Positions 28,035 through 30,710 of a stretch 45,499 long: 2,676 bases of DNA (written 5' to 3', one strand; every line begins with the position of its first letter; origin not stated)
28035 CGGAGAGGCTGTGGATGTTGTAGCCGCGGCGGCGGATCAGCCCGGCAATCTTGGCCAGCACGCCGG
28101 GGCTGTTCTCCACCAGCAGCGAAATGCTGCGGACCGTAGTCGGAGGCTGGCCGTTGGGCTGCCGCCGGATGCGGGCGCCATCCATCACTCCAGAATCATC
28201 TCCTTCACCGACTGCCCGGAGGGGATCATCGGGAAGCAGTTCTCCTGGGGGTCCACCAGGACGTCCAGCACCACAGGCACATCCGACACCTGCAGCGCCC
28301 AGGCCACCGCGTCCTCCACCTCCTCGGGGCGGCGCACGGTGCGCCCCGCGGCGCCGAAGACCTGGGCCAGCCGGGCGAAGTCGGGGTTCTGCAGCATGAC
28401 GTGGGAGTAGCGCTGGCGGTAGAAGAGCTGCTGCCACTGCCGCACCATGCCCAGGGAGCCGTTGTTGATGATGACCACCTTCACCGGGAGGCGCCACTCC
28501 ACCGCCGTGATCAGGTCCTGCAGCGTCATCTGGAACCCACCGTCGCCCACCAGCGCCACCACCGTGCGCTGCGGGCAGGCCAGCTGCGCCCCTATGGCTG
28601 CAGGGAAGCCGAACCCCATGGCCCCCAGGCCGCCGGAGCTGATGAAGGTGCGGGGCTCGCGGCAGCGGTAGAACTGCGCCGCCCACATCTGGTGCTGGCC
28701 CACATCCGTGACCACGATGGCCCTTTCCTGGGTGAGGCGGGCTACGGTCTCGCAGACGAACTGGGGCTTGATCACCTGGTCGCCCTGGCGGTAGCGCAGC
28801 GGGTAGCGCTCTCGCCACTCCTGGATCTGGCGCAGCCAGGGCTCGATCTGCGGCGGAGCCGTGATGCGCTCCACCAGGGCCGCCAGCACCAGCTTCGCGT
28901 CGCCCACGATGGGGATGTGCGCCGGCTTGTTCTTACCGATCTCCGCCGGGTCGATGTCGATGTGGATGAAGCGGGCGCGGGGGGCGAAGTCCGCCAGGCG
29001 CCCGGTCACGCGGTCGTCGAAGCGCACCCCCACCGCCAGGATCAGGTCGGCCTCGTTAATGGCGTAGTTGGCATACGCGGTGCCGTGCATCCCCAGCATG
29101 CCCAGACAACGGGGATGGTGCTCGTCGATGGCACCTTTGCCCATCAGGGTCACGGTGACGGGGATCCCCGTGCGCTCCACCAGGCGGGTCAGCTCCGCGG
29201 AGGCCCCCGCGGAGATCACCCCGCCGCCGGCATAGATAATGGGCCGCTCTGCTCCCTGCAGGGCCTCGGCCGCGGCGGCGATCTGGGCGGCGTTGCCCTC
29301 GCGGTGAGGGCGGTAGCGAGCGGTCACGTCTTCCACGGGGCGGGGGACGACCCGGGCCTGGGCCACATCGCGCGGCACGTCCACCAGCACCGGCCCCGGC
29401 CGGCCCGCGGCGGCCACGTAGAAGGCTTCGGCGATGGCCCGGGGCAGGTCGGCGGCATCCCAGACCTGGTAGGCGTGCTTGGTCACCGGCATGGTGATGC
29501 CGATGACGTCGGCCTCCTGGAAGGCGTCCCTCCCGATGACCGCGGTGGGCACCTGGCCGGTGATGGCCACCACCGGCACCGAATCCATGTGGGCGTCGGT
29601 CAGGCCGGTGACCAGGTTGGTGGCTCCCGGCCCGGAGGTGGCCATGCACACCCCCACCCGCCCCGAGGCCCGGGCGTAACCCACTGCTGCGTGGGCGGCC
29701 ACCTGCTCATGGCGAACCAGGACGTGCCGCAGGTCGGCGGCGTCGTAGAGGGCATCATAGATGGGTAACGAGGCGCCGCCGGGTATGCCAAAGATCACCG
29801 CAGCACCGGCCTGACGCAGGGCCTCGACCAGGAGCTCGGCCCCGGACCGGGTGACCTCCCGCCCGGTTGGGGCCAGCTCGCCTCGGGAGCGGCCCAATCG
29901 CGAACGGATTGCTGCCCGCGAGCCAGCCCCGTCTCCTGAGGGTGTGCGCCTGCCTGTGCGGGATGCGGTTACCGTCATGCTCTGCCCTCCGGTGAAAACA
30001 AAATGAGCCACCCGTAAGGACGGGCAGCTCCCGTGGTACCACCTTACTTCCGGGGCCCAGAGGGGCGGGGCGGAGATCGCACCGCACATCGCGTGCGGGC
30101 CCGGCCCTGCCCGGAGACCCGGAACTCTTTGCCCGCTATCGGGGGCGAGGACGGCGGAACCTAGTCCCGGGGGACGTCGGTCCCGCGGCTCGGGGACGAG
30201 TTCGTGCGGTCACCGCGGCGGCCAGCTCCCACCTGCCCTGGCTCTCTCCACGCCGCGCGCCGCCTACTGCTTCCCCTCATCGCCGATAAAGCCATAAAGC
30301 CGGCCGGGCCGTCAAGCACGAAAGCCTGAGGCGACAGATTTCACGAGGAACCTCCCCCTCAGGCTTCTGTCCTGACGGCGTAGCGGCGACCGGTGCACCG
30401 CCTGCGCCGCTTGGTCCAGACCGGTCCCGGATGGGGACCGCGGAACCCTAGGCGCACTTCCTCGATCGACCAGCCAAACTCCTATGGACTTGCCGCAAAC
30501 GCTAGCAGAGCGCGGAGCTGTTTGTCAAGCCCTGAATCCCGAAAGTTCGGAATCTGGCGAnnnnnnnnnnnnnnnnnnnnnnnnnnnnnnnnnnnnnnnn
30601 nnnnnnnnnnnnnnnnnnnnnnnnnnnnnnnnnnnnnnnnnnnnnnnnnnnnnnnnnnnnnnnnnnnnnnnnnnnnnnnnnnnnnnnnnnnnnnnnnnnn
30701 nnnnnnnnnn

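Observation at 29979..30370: T-box (tRNA-Leu) leader controlling a nine-gene ilv-leu supraoperon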

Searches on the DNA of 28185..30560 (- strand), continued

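Call 34: search_rna_families(sources=[L001, L007, L013, L015, L067, L066, L017, L019, L068], threshold=evalue, max_evalue=0.001, show_alignments=0)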
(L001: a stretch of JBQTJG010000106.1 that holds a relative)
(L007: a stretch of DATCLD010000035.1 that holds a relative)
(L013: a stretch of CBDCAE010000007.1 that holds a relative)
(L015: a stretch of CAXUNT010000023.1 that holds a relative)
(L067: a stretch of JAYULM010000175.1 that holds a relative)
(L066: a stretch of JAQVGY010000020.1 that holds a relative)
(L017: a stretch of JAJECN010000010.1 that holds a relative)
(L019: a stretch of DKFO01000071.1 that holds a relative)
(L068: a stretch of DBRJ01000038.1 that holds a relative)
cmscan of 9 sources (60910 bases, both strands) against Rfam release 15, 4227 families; matches with E-value up to 0.001: 12.
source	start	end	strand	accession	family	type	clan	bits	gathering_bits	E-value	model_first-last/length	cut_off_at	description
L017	2667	2946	+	RF00230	T-box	Cis-reg; leader;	-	99.7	93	8.4e-21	1-219/219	no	T-box leader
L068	1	254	+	RF00230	T-box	Cis-reg; leader;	-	88.2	93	7.7e-18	1-219/219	no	T-box leader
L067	1690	2010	+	RF00230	T-box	Cis-reg; leader;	-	86.6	93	2e-17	1-219/219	no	T-box leader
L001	699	917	+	RF00230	T-box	Cis-reg; leader;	-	86.2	93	2.5e-17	1-219/219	no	T-box leader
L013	2675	2923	+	RF00230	T-box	Cis-reg; leader;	-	85.5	93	4e-17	1-219/219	no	T-box leader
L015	2658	2934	+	RF00230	T-box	Cis-reg; leader;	-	78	93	3.4e-15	1-219/219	no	T-box leader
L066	741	964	+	RF00230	T-box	Cis-reg; leader;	-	67.4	93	1.8e-12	1-219/219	no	T-box leader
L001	532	633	+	RF00442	Guanidine-I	Cis-reg; riboswitch;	-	57.3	63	1.4e-07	1-107/107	no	Guanidine-I riboswitch aptamer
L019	2148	2557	+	RF00230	T-box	Cis-reg; leader;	-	54.1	93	4.9e-09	1-219/219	no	T-box leader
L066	1003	1120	+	RF00442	Guanidine-I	Cis-reg; riboswitch;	-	51.9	63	2.3e-06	1-107/107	no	Guanidine-I riboswitch aptamer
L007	2462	2569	+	RF00230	T-box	Cis-reg; leader;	-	47.1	93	3e-07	1-219/219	no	T-box leader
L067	4896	5053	-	RF03448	mir-6131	Gene; miRNA;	-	39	66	0.00017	1-105/105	no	mir-6131 microRNA precursor family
